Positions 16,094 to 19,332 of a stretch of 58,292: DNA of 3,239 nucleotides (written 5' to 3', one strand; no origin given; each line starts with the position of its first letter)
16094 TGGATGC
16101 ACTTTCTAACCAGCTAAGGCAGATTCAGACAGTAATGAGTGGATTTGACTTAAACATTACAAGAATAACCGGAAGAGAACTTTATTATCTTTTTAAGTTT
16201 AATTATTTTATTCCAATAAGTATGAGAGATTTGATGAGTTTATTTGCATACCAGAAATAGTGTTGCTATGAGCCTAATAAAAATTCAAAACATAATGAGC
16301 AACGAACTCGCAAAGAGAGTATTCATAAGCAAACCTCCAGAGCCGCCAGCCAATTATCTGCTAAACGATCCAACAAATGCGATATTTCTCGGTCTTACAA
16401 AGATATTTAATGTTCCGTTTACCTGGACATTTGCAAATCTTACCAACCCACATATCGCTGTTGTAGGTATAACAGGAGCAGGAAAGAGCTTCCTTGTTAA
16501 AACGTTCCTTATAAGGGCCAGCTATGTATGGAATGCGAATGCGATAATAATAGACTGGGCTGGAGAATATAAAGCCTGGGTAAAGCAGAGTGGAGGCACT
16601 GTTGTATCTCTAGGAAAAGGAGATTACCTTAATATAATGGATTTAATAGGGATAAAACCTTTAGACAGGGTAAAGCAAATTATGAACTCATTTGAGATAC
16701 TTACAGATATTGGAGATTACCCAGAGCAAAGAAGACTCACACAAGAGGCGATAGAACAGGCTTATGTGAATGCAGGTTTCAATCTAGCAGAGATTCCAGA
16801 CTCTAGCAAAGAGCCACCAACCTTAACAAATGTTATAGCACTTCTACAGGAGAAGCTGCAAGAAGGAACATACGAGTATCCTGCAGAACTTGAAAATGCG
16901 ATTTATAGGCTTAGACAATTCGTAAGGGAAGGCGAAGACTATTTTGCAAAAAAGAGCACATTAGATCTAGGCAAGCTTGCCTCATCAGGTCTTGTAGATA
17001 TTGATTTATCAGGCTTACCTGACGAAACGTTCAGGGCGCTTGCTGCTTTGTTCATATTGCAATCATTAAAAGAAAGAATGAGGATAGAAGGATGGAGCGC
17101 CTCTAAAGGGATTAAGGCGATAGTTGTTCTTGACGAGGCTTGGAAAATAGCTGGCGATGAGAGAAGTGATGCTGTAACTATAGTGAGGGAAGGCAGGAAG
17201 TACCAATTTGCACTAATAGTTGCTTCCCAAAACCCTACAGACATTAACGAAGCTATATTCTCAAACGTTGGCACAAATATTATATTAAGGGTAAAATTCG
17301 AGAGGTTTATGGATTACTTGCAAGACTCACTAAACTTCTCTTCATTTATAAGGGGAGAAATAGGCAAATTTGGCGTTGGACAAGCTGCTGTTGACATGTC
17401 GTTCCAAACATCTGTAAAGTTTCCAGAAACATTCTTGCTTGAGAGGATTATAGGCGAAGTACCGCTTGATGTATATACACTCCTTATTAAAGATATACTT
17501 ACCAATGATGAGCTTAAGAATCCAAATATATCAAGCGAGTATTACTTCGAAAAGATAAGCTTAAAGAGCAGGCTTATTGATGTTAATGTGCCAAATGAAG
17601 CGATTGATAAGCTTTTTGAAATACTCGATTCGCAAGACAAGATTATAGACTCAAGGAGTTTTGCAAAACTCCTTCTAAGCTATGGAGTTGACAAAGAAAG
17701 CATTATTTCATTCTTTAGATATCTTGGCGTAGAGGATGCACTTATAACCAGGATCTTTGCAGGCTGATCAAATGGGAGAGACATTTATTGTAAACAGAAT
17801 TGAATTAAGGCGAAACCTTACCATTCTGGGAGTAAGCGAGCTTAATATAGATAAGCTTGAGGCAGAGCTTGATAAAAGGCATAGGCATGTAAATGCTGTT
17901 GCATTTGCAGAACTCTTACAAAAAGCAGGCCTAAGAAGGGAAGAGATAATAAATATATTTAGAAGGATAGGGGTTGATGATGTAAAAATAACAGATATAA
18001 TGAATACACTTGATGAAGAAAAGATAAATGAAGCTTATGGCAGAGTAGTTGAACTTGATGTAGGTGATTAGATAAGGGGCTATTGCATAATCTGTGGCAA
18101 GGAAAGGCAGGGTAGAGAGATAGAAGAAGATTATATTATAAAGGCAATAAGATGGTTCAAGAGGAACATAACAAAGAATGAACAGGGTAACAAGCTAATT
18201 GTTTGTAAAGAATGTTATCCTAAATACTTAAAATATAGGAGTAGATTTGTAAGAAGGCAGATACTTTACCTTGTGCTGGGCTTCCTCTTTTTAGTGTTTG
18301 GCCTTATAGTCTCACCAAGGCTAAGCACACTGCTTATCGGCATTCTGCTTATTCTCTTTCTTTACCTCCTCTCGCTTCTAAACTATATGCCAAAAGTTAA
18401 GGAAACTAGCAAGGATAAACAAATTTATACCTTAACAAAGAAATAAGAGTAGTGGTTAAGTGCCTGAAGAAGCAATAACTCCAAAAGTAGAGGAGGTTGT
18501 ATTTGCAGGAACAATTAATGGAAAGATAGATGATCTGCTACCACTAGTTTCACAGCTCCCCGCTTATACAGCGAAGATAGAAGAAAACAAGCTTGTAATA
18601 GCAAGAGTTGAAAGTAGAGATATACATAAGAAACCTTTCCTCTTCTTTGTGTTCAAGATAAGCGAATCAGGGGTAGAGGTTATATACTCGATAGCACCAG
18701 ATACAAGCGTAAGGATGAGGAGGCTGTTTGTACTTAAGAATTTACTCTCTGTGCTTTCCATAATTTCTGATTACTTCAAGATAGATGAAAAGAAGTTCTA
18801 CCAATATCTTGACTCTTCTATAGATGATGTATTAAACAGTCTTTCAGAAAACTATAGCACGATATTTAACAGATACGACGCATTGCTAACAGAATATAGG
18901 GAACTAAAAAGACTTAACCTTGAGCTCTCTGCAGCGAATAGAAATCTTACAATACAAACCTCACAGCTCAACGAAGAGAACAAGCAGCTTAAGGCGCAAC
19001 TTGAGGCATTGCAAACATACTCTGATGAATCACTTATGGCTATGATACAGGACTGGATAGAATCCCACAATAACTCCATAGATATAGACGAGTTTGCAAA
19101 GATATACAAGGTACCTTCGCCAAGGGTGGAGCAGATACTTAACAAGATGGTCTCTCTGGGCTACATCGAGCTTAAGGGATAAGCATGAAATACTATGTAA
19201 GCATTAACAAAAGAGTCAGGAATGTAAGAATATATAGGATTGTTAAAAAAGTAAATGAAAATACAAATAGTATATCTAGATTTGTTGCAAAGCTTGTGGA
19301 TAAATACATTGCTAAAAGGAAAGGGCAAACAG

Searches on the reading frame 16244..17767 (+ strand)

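Call 31: search_protein_families(library=pfam, max_evalue=0.001, proteins=[window:16244-17767:+])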
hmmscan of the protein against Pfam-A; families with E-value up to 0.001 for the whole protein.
window:16244-17767:+ (507 aa): 3 families
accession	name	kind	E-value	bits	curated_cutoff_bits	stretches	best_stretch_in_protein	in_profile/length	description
PF01935.23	DUF87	-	5.1e-17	63.1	23.2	1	62-272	17-217/220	Helicase HerA, central domain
PF12846.13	AAA_10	-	8e-13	48.6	27.5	2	66-115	19-67/362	AAA-like domain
PF19044.6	P-loop_TraG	-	3.3e-09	36.3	25.8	1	214-366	179-335/413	TraG P-loop domain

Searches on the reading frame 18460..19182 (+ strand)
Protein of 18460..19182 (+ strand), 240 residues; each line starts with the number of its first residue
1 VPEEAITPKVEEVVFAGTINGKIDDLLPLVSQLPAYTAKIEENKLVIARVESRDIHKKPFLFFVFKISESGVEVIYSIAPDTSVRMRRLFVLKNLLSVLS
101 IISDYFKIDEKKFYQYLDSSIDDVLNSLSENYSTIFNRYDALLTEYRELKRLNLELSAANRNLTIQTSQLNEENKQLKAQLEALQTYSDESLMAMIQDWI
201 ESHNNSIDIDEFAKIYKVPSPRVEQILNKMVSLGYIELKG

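Call 31: search_protein_families(library=pfam, max_evalue=0.001, proteins=[window:18460-19182:+])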
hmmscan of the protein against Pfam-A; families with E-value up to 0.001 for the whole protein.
window:18460-19182:+ (240 aa): 3 families
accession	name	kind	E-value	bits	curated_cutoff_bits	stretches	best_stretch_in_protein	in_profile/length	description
PF24270.1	HTH_Cmi2_C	-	0.00013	22.6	27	1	140-237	30-119/125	Cmi2, C-terminal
PF06005.17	ZapB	-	0.00016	22.5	31.5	1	138-185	12-59/71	Cell division protein ZapB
PF01399.33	PCI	-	0.00017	22.2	22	0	197-237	35-70/84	PCI domain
